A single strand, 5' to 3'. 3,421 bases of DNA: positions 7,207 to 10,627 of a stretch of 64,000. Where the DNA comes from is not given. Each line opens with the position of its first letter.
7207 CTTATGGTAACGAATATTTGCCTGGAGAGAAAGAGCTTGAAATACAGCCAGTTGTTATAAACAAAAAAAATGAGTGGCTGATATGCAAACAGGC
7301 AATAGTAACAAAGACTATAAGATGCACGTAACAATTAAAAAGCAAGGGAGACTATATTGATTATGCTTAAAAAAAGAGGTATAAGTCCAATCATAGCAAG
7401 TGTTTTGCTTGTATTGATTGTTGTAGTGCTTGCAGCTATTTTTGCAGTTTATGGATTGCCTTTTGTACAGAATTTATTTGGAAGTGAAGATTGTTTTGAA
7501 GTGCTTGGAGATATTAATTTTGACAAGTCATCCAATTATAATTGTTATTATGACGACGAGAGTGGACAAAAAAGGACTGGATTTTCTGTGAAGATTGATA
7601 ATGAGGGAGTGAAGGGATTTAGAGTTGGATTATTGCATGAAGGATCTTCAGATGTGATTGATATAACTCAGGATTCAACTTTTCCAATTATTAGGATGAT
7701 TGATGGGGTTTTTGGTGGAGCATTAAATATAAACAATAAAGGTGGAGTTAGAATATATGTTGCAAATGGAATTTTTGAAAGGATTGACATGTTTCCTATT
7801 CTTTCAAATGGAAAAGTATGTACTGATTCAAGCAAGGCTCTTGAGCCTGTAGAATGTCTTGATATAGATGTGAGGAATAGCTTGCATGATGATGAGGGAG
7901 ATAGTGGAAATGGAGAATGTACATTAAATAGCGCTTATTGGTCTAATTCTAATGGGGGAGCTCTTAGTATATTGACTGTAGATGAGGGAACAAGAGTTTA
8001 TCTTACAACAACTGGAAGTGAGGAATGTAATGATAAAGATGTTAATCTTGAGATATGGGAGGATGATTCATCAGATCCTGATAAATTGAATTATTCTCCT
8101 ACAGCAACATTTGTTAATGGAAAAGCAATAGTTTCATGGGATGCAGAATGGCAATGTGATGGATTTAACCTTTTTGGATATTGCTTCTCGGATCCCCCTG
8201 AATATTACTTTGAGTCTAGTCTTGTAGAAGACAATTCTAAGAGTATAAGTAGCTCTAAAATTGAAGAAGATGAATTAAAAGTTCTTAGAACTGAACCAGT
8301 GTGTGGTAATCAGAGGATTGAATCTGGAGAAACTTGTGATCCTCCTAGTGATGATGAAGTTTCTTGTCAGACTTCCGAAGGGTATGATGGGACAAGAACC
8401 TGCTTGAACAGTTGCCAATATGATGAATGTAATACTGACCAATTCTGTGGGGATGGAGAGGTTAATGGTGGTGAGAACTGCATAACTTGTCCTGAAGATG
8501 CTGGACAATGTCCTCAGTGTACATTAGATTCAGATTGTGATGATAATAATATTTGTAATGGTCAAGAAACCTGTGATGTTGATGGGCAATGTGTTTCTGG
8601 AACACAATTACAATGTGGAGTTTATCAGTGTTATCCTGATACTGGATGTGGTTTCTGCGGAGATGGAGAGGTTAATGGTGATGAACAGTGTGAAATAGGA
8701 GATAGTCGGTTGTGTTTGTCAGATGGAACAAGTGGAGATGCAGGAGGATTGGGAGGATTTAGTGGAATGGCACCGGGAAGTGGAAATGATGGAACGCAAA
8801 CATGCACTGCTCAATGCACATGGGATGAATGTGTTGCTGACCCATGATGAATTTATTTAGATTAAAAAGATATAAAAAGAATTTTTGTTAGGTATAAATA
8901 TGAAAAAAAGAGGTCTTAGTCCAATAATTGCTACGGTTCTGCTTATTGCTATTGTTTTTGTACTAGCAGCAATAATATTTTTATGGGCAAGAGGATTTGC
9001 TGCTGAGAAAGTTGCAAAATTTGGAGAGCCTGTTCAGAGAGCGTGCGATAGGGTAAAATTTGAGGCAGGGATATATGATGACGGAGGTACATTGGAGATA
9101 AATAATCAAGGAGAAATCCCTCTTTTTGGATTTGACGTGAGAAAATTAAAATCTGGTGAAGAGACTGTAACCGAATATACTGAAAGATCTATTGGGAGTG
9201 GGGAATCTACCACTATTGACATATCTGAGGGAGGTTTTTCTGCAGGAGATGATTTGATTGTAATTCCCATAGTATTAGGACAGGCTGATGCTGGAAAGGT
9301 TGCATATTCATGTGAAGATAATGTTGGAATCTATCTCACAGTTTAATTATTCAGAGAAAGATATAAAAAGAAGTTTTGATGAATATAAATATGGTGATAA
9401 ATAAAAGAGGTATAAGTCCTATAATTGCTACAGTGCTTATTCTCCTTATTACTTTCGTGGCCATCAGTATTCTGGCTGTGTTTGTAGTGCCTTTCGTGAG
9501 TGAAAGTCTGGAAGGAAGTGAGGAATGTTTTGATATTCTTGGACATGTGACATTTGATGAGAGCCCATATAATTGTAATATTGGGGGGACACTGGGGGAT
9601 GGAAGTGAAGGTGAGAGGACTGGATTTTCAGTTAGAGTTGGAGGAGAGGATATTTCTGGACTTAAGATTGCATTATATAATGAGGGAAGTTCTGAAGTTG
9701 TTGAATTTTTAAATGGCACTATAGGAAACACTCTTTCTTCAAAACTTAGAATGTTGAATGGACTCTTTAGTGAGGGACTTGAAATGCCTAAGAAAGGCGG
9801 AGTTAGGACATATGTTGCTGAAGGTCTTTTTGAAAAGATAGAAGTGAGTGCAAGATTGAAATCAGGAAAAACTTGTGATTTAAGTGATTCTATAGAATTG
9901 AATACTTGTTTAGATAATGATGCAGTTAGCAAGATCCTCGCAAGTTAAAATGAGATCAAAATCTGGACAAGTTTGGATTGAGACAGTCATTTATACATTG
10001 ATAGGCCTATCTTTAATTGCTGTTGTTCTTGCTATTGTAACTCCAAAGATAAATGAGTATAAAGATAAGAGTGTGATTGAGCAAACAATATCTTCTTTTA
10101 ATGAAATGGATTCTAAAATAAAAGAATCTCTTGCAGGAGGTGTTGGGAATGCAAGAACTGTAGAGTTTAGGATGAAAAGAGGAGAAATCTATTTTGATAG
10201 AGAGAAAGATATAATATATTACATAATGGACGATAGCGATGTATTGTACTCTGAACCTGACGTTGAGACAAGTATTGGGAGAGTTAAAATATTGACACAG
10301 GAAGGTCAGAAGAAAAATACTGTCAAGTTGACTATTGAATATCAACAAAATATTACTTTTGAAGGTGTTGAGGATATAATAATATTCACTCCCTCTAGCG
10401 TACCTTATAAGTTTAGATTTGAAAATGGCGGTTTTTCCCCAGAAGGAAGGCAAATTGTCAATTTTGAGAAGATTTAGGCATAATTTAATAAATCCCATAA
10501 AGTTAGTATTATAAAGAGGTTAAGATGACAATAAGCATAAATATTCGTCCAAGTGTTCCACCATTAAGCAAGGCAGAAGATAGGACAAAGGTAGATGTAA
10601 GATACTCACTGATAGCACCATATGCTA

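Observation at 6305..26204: ~20 kb type IV pilus-like island that embeds giant adhesin/protease genes between its two platform genes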

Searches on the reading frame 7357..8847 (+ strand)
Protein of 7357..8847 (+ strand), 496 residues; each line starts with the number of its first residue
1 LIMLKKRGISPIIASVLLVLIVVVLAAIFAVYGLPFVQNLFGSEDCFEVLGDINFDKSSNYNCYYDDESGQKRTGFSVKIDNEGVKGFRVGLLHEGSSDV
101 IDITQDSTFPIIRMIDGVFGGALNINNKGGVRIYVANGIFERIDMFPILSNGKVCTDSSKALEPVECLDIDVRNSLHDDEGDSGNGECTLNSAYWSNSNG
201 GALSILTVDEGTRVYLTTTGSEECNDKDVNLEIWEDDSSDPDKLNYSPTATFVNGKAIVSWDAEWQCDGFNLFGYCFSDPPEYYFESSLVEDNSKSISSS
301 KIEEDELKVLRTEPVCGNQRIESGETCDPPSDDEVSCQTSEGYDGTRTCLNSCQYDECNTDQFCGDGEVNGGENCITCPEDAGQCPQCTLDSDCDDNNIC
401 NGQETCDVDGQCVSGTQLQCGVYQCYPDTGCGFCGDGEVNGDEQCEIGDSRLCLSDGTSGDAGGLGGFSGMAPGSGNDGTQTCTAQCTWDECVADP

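Call 5: search_protein_families(library=pfam, proteins=[window:7357-8847:+], max_evalue=0.1)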
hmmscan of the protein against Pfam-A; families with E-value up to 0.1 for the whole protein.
window:7357-8847:+ (496 aa): 1 family
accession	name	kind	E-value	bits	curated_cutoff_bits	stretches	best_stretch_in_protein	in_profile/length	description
PF07790.16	Pilin_N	-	3.5e-05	25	25.2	1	7-70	1-61/78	Archaeal Type IV pilin, N-terminal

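Call 65: search_protein_families(library=ncbifam, proteins=[window:7363-8847:+], max_evalue=0.01)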
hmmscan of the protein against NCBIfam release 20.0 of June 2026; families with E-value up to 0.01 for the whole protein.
window:7363-8847:+ (494 aa): 1 family
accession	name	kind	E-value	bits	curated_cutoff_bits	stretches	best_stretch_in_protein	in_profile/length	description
TIGR02537.2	arch_flag_Nterm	domain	4.6e-08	32.4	20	1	4-30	2-28/33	archaellin/type IV pilin N-terminal domain-containing protein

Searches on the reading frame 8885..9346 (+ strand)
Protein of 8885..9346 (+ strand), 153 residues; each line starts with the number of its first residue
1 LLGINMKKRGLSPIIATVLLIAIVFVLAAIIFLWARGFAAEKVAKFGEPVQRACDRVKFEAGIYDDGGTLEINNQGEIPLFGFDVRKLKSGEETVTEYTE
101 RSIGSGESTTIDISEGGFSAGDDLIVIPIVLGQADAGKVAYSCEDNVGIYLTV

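Call 5: search_protein_families(library=pfam, proteins=[window:8885-9346:+], max_evalue=0.1)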
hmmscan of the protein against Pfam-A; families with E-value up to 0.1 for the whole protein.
window:8885-9346:+ (153 aa): 2 families
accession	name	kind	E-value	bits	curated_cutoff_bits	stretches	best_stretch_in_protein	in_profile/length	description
PF07790.16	Pilin_N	-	0.00026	22.2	25.2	1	9-40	1-32/78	Archaeal Type IV pilin, N-terminal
PF16962.11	ABC_export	-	0.068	12.1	29.7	1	10-60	245-293/531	Putative ABC exporter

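Call 35: search_protein_families(library=ncbifam, proteins=[window:8885-9346:+], max_evalue=0.1)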
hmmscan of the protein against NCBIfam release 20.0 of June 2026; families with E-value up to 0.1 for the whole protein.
window:8885-9346:+ (153 aa): 2 families
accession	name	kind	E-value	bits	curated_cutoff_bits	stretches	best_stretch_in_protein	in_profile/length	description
TIGR02537.2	arch_flag_Nterm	domain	2.6e-11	42.8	20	1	8-37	2-31/33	archaellin/type IV pilin N-terminal domain-containing protein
NF046073.1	UpsA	equivalog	4e-06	27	130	1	8-41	1-34/136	pilin subunit UpsA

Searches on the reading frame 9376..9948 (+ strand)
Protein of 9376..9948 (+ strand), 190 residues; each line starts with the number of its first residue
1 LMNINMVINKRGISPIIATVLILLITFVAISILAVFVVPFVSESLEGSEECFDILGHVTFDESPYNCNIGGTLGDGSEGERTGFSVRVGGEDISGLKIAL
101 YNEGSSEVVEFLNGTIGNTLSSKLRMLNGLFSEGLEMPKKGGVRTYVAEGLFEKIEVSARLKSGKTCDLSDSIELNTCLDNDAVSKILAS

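Call 5: search_protein_families(library=pfam, proteins=[window:9376-9948:+], max_evalue=0.1)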
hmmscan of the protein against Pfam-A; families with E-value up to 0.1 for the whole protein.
window:9376-9948:+ (190 aa): 1 family
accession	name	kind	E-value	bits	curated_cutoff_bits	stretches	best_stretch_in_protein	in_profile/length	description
PF07790.16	Pilin_N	-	0.0013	20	25.2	1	11-40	1-30/78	Archaeal Type IV pilin, N-terminal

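Call 65: search_protein_families(library=ncbifam, proteins=[window:9391-9948:+], max_evalue=0.01)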
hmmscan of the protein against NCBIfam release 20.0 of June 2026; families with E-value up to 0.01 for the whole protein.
window:9391-9948:+ (185 aa): 1 family
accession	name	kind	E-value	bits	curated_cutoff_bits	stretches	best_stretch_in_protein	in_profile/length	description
TIGR02537.2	arch_flag_Nterm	domain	1.1e-06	28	20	1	4-32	1-29/33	archaellin/type IV pilin N-terminal domain-containing protein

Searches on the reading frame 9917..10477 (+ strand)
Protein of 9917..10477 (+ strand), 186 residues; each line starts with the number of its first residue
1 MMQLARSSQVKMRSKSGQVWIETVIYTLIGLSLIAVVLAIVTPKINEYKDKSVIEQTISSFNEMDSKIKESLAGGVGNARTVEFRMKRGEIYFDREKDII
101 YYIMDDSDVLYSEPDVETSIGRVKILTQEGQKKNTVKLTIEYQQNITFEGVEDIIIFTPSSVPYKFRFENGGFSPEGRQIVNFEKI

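Call 5: search_protein_families(library=pfam, proteins=[window:9917-10477:+], max_evalue=0.1)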
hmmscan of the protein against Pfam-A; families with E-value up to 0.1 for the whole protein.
window:9917-10477:+ (186 aa): 1 family
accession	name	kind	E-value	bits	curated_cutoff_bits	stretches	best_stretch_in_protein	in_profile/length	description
PF14880.11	COX14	-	0.075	13.3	25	0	23-42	16-35/59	Cytochrome oxidase c assembly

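Call 35: search_protein_families(library=ncbifam, proteins=[window:9917-10477:+], max_evalue=0.1)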
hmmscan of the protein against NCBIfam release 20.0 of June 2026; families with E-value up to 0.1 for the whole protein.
window:9917-10477:+ (186 aa): 2 families
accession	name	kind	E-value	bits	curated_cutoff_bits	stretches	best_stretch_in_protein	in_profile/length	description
NF041013.1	T4P_ComGE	equivalog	0.011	15.9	49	1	27-97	11-82/83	competence type IV pilus minor pilin ComGE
NF041759.1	mac_hydro_EstT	equivalog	0.036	13.2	450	1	27-118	96-180/278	macrolide hydrolase EstT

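Call 58: find_homologous_proteins(query=window:9947-10477:+, max_evalue=0.001)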
Query window:9947-10477:+ (176 aa): 154 proteins with E <= 0.001 among 229 candidates; the best 120 are listed.
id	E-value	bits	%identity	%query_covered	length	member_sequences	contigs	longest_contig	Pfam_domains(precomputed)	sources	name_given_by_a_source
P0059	6.0e-106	369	98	100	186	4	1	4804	-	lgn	-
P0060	3.3e-71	257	66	97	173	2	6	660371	-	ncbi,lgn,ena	-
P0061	4.4e-68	246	66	98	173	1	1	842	-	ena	-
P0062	2.9e-66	240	63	96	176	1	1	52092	-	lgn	-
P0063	2.3e-62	228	61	97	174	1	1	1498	-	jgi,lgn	-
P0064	3.2e-58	214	62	89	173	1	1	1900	-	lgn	-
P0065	1.3e-57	212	58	97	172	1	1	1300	-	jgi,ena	-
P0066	4.0e-55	204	57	98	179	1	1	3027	-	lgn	-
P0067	1.7e-53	199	58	96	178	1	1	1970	-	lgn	-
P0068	4.4e-53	198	56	93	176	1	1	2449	-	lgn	-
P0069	2.3e-52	195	53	99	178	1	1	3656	-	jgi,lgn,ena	-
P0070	7.2e-52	194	58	91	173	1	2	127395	-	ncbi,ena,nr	ncbi:MAG: hypothetical protein IIA87_05825 [Nanoarchaeota archaeon]|nr:hypothetical protein [Nanoarc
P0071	1.0e-51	193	56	93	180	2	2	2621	-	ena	-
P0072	1.4e-51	193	60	93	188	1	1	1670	-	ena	-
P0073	2.2e-51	192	52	98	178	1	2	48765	-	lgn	-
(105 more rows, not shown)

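Call 68: predict_structure(alignment_id=A3)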
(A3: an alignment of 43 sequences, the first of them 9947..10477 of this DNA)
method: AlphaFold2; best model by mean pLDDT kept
length: 176 residues; sequences in the alignment: 43
mean_pLDDT: 94.8   pTM: 0.81
mean pLDDT of the five models: 94.8, 93.9, 93.6, 93.5, 92.3
residues with pLDDT >= 90: 166; 70-90: 6; 50-70: 4; < 50: 0
segments of 3 or more residues with pLDDT < 50: none
pLDDT, mean of each block of 10 residues (from residue 1): 71 96 96 94 96 97 97 96 97 97 96 97 97 96 96 97 96 96
secondary structure, 60 per line:
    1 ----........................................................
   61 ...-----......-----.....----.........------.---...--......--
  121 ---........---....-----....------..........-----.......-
elements in order: H5-63 E69-74 E80-84 E89-97 E108-110 E113-118 E124-131 E135-138 E144-147 E154-163 E169-175

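Call 71: fold_search(model_id=the predicted structure, library=pdb)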
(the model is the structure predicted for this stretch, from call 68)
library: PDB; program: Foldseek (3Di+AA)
matches with E <= 10: 742; with E <= 0.001: 0
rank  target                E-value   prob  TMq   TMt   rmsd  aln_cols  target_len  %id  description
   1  8h8d_B                4.5e-02  0.18  0.19  0.13  29.9       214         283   13  Structure of Xenopus tropicalis acid-sensitive outwardly rectifying channel ASOR trimer bound with tRNA (intermediate  (released 2024-05-01)
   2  1h5b_C                7.5e-02  0.16  0.14  0.21  18.4       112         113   14  T cell receptor Valpha11 (AV11S5) domain (released 2001-06-21)
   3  7mek_B                8.0e-02  0.07  0.12  0.15  14.7       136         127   12  Structure of copper bound to Ycnl (released 2021-08-18)
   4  7me6_A                9.0e-02  0.07  0.12  0.15  15.0       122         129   13  Structure of the apo form of YcnI (released 2021-08-18)
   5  6xqp_E                1.0e-01  0.14  0.14  0.13  17.5       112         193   12  Structure of human D462-E4 TCR in complex with human MR1-5-OP-RU (released 2020-08-26)
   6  4mqd_B                1.1e-01  0.20  0.20  0.24  11.3       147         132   10  Crystal structure of ComJ, inhibitor of the DNA degrading activity of NucA, from Bacillus subtilis (released 2013-10-09)
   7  1ao7_D                1.1e-01  0.11  0.14  0.20  17.9       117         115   14  COMPLEX BETWEEN HUMAN T-CELL RECEPTOR, VIRAL PEPTIDE (TAX), AND HLA-A 0201 (released 1997-09-17)
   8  6vqo_H                1.2e-01  0.13  0.14  0.12  17.7       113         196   12  T cell receptor-p53-HLA-A2 complex (released 2020-06-17)
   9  6vqo_D                1.3e-01  0.12  0.14  0.13  17.7       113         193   12  T cell receptor-p53-HLA-A2 complex (released 2020-06-17)
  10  7zt3_D                1.3e-01  0.12  0.14  0.14  18.0       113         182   12  Structure of E8 TCR in complex in human MR1 K43A (released 2023-06-28)
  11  6xqq_C                1.3e-01  0.12  0.14  0.13  17.2       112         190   12  Structure of human D462-E4 TCR (released 2020-08-19)
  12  7yrn_D                1.3e-01  0.07  0.11  0.16  16.7       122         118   10  Cyro-EM structure of HCMV glycoprotein B in complex with 1B03 Fab (released 2023-08-16)
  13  7txi                  1.4e-01  0.16  0.21  0.19  19.6       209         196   11  Cryo-EM of A. pernix flagellum (released 2022-06-01)
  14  7me6_B                1.4e-01  0.06  0.13  0.16  15.0       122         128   13  Structure of the apo form of YcnI (released 2021-08-18)
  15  8um6_B                1.4e-01  0.06  0.13  0.16  14.8       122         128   13  Structure of copper bound to YcnI W137F (released 2024-02-07)
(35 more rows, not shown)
